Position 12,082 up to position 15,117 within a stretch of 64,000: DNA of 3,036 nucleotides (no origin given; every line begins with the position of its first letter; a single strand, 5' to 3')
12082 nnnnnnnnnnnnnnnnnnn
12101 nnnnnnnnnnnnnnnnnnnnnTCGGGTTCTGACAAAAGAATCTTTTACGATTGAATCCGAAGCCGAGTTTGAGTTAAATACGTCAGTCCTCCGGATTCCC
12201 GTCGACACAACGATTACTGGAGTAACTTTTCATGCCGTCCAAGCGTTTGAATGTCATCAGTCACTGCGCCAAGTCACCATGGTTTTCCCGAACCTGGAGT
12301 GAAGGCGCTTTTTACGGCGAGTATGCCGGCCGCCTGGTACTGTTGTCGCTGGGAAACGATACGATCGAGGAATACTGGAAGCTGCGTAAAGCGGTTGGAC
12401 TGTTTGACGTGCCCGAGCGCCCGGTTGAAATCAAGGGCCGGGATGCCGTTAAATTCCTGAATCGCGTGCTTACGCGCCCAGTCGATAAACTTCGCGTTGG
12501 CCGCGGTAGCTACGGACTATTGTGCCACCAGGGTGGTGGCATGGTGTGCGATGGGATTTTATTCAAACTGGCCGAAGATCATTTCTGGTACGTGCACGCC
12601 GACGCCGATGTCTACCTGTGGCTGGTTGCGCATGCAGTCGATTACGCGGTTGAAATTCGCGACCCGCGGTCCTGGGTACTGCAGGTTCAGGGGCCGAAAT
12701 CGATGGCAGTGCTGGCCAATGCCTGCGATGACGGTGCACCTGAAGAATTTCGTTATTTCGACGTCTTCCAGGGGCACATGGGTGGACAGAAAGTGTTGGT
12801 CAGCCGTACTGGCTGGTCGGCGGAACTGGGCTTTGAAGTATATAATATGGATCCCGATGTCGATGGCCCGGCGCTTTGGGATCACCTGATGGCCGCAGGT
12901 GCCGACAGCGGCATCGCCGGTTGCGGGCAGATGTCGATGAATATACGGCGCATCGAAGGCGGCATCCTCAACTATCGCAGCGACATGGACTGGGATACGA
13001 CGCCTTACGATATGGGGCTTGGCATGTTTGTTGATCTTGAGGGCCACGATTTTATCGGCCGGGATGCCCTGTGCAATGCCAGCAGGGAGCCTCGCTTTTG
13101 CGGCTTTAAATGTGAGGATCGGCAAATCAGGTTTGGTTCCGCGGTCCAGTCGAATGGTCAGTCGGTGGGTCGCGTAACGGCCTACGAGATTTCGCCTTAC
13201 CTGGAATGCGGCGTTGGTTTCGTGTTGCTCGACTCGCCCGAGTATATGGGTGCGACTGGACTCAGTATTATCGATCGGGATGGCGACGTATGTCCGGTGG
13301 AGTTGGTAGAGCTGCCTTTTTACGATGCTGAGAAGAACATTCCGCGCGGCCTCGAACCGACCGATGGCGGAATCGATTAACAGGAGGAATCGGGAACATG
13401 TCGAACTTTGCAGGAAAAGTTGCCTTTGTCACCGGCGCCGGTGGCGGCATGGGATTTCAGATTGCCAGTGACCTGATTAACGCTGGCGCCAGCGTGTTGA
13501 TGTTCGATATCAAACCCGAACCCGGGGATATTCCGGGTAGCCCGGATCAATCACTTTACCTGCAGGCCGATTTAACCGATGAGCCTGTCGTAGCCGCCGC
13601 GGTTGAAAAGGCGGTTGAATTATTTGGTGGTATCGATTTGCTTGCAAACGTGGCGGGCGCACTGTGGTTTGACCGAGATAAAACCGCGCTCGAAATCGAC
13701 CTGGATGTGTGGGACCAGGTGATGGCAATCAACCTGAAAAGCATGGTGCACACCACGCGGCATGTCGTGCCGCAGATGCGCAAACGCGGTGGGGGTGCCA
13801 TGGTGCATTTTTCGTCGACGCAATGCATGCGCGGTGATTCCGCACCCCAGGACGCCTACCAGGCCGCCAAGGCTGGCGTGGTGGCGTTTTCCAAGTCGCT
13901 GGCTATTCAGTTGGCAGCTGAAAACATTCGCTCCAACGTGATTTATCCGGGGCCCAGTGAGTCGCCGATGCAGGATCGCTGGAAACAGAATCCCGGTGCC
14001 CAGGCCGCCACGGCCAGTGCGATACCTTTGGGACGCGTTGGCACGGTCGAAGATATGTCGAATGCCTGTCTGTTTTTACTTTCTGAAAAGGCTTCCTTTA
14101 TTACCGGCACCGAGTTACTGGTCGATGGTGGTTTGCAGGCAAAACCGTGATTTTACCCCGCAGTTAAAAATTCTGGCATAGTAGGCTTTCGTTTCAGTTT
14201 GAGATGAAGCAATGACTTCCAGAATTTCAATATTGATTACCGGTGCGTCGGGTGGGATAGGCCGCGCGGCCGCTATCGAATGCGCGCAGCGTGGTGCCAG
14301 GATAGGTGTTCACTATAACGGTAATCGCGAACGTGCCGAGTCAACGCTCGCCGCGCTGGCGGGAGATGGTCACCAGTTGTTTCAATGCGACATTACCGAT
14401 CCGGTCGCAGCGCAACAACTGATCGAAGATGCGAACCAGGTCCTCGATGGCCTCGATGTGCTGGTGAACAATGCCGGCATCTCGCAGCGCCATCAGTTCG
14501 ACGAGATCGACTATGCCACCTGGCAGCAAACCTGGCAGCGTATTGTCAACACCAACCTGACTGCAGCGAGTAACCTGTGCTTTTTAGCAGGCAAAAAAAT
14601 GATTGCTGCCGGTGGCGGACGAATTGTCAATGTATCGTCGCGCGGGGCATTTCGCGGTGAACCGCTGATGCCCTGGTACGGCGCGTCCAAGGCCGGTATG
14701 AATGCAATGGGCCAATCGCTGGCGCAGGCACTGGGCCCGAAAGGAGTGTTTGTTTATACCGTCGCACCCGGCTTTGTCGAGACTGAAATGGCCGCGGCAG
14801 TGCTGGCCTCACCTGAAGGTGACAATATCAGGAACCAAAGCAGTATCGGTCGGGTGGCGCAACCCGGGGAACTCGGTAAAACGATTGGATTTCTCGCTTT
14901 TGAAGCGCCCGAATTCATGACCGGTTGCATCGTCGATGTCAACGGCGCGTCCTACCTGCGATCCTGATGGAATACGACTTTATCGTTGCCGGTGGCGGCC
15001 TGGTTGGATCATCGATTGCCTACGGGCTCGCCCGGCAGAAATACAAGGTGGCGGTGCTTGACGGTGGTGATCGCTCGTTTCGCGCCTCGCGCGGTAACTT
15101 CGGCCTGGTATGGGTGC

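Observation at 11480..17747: Unassigned demethylation/oxidation gene set: SAM-MTase, DmdA-like GcvT protein, two SDRs and an LhpBEF/HcnCAB-type three-subunit flavo-iron-sulfur dehydrogenase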

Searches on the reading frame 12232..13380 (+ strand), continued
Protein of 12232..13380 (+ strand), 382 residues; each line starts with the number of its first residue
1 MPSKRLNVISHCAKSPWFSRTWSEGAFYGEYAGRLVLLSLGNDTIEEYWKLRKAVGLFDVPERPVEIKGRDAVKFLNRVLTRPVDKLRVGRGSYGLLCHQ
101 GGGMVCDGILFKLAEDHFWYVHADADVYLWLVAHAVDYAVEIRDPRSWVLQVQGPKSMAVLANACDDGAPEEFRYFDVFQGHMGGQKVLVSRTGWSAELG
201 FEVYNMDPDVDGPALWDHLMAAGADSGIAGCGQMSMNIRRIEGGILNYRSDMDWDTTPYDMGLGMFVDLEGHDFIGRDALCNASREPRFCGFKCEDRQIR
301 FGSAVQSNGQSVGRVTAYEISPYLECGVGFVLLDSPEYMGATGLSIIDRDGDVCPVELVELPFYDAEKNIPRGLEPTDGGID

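Call 79: predict_structure(alignment_id=A1)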
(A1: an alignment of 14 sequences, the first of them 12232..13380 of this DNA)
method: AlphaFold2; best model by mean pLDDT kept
length: 382 residues; sequences in the alignment: 14
mean_pLDDT: 62.0   pTM: 0.54
mean pLDDT of the five models: 62.0, 59.3, 57.9, 56.5, 52.3
residues with pLDDT >= 90: 43; 70-90: 128; 50-70: 64; < 50: 147
segments of 3 or more residues with pLDDT < 50: 1-57, 98-105, 194-198, 232-283, 361-382
pLDDT, mean of each block of 10 residues (from residue 1): 31 32 41 40 38 45 81 85 80 62 54 92 67 84 79 75 90 84 89 57 78 73 70 35 30 39 33 36 54 78 83 69 61 76 88 83 36 36 31
secondary structure, 60 per line:
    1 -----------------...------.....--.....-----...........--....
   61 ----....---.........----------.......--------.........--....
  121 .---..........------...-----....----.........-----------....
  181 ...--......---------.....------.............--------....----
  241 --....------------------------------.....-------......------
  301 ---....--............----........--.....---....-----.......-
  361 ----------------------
elements in order: E27-31 E34-38 H44-54 E57-60 E65-68 H72-79 E91-97 E106-114 E117-121 H125-134 E141-143 E149-152 H157-164 E177-183 E186-191 E201-205 H212-224 H233-236 H243-246 H277-281 E289-294 E304-307 E310-321 E326-333 H336-340 E344-347 E353-359

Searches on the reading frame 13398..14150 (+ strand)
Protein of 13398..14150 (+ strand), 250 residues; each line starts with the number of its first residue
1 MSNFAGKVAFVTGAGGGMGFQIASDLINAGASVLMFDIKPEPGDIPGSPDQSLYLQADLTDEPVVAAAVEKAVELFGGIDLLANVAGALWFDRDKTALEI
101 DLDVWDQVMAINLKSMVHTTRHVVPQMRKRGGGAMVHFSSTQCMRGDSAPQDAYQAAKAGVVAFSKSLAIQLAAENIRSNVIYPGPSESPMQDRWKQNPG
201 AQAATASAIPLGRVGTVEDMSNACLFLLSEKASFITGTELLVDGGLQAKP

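Call 3: search_protein_families(library=pfam, proteins=[window:13398-14150:+])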
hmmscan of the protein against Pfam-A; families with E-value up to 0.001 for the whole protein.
window:13398-14150:+ (250 aa): 5 families
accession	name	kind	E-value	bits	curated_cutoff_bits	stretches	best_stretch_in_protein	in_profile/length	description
PF13561.12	adh_short_C2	-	7e-55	186.6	27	1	13-246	1-235/236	Enoyl-(Acyl carrier protein) reductase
PF00106.31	adh_short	-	1.3e-43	149.2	26.6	1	7-198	1-193/195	short chain dehydrogenase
PF08659.16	KR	-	1.9e-06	28.3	22.6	0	54-167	57-162/180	KR domain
PF23441.1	SDR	-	7.7e-05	22.6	27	1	55-246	66-255/258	SDR-like rossmann domain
PF01370.27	Epimerase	-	0.00038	20.4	20.9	0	10-152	2-128/240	NAD dependent epimerase/dehydratase family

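Call 4: search_protein_families(library=ncbifam, proteins=[window:13398-14150:+])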
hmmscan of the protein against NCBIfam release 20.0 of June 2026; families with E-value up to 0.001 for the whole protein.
window:13398-14150:+ (250 aa): 226 families (the best 25 are shown)
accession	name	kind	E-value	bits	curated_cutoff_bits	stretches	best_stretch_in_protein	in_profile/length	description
NF005559.1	PRK07231.1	subfamily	4.3e-61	206.6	215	1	4-246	2-247/249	glucose 1-dehydrogenase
NF004713.0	PRK06057.1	equivalog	1.3e-50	172.3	404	1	4-248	7-251/257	3-oxoacyl-ACP reductase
TIGR01830.1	3oxo_ACP_reduc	equivalog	2.6e-49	168.1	297.75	1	9-246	1-238/239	3-oxoacyl-[acyl-carrier-protein] reductase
NF004791.0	PRK06138.1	equivalog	6.9e-49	166.4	312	1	4-248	3-251/252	SDR family oxidoreductase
NF004198.0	PRK05653.1-3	equivalog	1.5e-48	165.4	296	1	2-247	3-247/248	3-oxoacyl-ACP reductase FabG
NF052558.1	MBtsdlDhBudC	equivalog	2.7e-48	164.7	270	1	4-249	1-244/250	meso-2,3-butanediol dehydrogenase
NF009466.0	PRK12826.1-2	subfamily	5.1e-48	163.7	222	1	7-248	4-246/248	3-oxoacyl-ACP reductase FabG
NF005853.0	PRK07774.1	equivalog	1.5e-47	162.1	303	1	2-246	2-246/250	SDR family oxidoreductase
NF004818.0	PRK06172.1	equivalog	2.5e-46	158.1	336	1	2-248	3-252/253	SDR family oxidoreductase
NF006121.0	PRK08265.1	subfamily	3.7e-46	157.8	294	1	2-246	3-245/263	short chain dehydrogenase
NF005681.0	PRK07478.1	subfamily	1.7e-45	155.4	267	1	1-247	1-250/254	SDR family oxidoreductase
NF004774.0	PRK06114.1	equivalog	2e-45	155.1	360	1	3-246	13-259/262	SDR family oxidoreductase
NF004197.0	PRK05653.1-1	equivalog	1.1e-44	153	332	1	4-247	5-247/249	3-oxoacyl-ACP reductase FabG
NF009468.0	PRK12826.1-4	equivalog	3.1e-44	151.6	318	1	1-245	2-246/256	SDR family oxidoreductase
NF006074.0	PRK08220.1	equivalog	3.2e-44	151.4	312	1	3-245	5-246/251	2,3-dihydro-2,3-dihydroxybenzoate dehydrogenase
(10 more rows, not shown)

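Call 44: search_solved_structures(query=window:13398-14150:+, max_evalue=1e-30)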
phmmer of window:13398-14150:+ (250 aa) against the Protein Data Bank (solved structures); distinct sequences matched with E-value up to 1e-30: 27.
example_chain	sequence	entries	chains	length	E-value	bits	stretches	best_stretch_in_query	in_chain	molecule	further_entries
4wec_A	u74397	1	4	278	1.9e-39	138.7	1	3-247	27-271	Short chain dehydrogenase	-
4ni5_A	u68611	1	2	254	7.3e-37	130.3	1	3-248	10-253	Oxidoreductase, short-chain dehydrogenase/reductase family protein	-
5x8h_A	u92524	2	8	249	2e-36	128.9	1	5-248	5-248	Short-chain dehydrogenase reductase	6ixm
4nbu_A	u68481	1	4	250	6.8e-36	127.1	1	1-246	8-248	3-oxoacyl-(Acyl-carrier-protein) reductase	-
3gvc_A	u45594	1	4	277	1.8e-34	122.5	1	3-246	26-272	Probable short-chain type dehydrogenase/reductase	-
2d1y_A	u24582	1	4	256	4.3e-34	121.2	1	2-248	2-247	hypothetical protein TT0321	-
3emk_A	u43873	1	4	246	4.7e-34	121.1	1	3-246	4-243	GLUCOSE/RIBITOL DEHYDROGENASE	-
3enn_A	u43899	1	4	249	4.9e-34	121.1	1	3-246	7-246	GLUCOSE/RIBITOL DEHYDROGENASE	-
3qiv_A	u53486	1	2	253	5e-34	121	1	3-245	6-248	short-chain dehydrogenase or 3-oxoacyl-[acyl-carrier-protein] reductase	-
6t77_A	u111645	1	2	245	1.5e-33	119.5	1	3-246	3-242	3-oxoacyl-ACP reductase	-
5f1p_A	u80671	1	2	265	2.9e-33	118.6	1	4-248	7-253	PtmO8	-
4jro_A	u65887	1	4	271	3.6e-33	118.2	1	4-246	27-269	FabG protein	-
7xqm_A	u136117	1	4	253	2.5e-32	115.5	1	2-248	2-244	Dehydrogenase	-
8pa1_A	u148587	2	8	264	4.2e-32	114.7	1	2-248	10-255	Oxidoreductase, short-chain dehydrogenase/reductase family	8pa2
8sy8_A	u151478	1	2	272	6.8e-32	114.1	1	4-246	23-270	4-formylbenzenesulfonate dehydrogenase TsaC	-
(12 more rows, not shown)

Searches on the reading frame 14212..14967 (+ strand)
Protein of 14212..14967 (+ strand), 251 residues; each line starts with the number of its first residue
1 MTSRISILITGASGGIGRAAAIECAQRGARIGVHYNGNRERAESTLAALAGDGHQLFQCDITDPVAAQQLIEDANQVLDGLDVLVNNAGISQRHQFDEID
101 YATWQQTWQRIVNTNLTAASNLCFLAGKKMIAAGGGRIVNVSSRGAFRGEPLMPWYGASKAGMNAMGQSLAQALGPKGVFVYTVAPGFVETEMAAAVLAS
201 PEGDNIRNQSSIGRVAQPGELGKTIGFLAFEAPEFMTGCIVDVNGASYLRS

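Call 3: search_protein_families(library=pfam, proteins=[window:14212-14967:+])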
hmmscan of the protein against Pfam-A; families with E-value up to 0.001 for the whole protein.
window:14212-14967:+ (251 aa): 4 families
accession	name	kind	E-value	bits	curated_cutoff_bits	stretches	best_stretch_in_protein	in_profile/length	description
PF00106.31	adh_short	-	5.8e-49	166.7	26.6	1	7-197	3-190/195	short chain dehydrogenase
PF13561.12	adh_short_C2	-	1.6e-48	165.8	27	1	11-245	1-233/236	Enoyl-(Acyl carrier protein) reductase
PF08659.16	KR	-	3.3e-11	43.9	22.6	1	7-170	3-163/180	KR domain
PF01370.27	Epimerase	-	4.3e-07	30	20.9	1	7-121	1-103/240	NAD dependent epimerase/dehydratase family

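Call 4: search_protein_families(library=ncbifam, proteins=[window:14212-14967:+])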
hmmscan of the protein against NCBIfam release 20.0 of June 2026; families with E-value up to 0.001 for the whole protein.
window:14212-14967:+ (251 aa): 230 families (the best 25 are shown)
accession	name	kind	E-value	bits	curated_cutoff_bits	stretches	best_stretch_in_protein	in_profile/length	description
NF009466.0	PRK12826.1-2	subfamily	8.1e-52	176.1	222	1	6-248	5-245/248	3-oxoacyl-ACP reductase FabG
NF005559.1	PRK07231.1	subfamily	6.4e-50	170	215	1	6-247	6-247/249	glucose 1-dehydrogenase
TIGR01830.1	3oxo_ACP_reduc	equivalog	1.2e-49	169.1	297.75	1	8-245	2-236/239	3-oxoacyl-[acyl-carrier-protein] reductase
NF009464.0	PRK12824.1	subfamily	3.5e-47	161.1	269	1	7-249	5-244/245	3-oxoacyl-ACP reductase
NF004198.0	PRK05653.1-3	equivalog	4.2e-46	157.4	296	1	7-248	10-247/248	3-oxoacyl-ACP reductase FabG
NF053807.1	RhamDHLra1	equivalog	6e-46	157.2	400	1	6-248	6-248/252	L-rhamnose 1-dehydrogenase Lra1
NF004197.0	PRK05653.1-1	equivalog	9.8e-46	156.4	332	1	7-248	10-247/249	3-oxoacyl-ACP reductase FabG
TIGR01829.1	AcAcCoA_reduct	subfamily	5.9e-44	150.5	302.1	1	8-248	4-241/242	acetoacetyl-CoA reductase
NF047420.2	EF_P_mod_YmfI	equivalog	1.8e-41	142.4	238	1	7-246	2-234/236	elongation factor P 5-aminopentanone reductase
NF052558.1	MBtsdlDhBudC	equivalog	6.1e-41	140.6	270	1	7-246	6-240/250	meso-2,3-butanediol dehydrogenase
NF005067.0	PRK06484.1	equivalog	2e-40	138.8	713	1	7-246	12-250/524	short chain dehydrogenase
NF005309.0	PRK06841.1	subfamily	3e-40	138.4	286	1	7-245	18-250/255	GolD/DthD family dehydrogenase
NF047923.1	pyridox_DH_SDR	equivalog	3.8e-40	137.9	325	1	7-245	6-238/243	pyridoxal 4-dehydrogenase, SDR-type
NF053701.1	CsHdxCHCADhChcB2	equivalog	4.9e-40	137.6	350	1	7-246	6-241/245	cis-4-hydroxycyclohexanecarboxylate dehydrogenase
NF004200.0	PRK05653.1-5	equivalog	1.7e-39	135.9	273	1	6-246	4-240/242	3-oxoacyl-ACP reductase FabG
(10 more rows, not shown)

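Call 43: search_solved_structures(query=window:14212-14967:+, max_evalue=1e-30)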
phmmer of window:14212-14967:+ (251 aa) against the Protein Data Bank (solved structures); distinct sequences matched with E-value up to 1e-30: 13.
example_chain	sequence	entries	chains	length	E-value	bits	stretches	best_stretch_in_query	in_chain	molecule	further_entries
3osu_A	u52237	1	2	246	1e-35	126.8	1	6-249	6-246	3-oxoacyl-[acyl-carrier-protein] reductase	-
3sj7_A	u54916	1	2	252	1.4e-35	126.3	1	6-249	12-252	3-oxoacyl-(Acyl-carrier-protein) reductase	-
4k6c_A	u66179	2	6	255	2.6e-35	125.4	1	1-249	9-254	Acetoacetyl-CoA reductase | Putative Acetoacetyl-CoA reductase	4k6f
2ph3_A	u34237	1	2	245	4.6e-35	124.6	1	7-245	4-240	3-oxoacyl-[acyl carrier protein] reductase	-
3ftp_A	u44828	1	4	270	8.4e-34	120.5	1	7-249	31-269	3-oxoacyl-[acyl-carrier protein] reductase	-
2p68_A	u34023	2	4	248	1.1e-32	116.8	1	6-247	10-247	3-oxoacyl-[acyl-carrier-protein] reductase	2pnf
9vrg_A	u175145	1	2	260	5.8e-32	114.5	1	6-249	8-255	Carbonyl Reductase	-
9vrz_A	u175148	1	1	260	5.9e-32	114.4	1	6-249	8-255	Carbonyl Reductase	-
3emk_A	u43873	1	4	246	5.6e-31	111.2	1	7-246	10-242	GLUCOSE/RIBITOL DEHYDROGENASE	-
3enn_A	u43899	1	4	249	5.8e-31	111.2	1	7-246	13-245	GLUCOSE/RIBITOL DEHYDROGENASE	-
4wjz_A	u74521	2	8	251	6.9e-31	110.9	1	7-249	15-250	3-oxoacyl-[acyl-carrier-protein] reductase FabG | 3-oxoacyl-[acyl-carrier protein] reductase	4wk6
9vry_A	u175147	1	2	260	7.4e-31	110.8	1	6-249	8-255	Carbonyl Reductase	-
7b81_A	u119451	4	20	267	9.8e-31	110.4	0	6-248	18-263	Short-chain dehydrogenase/reductase SDR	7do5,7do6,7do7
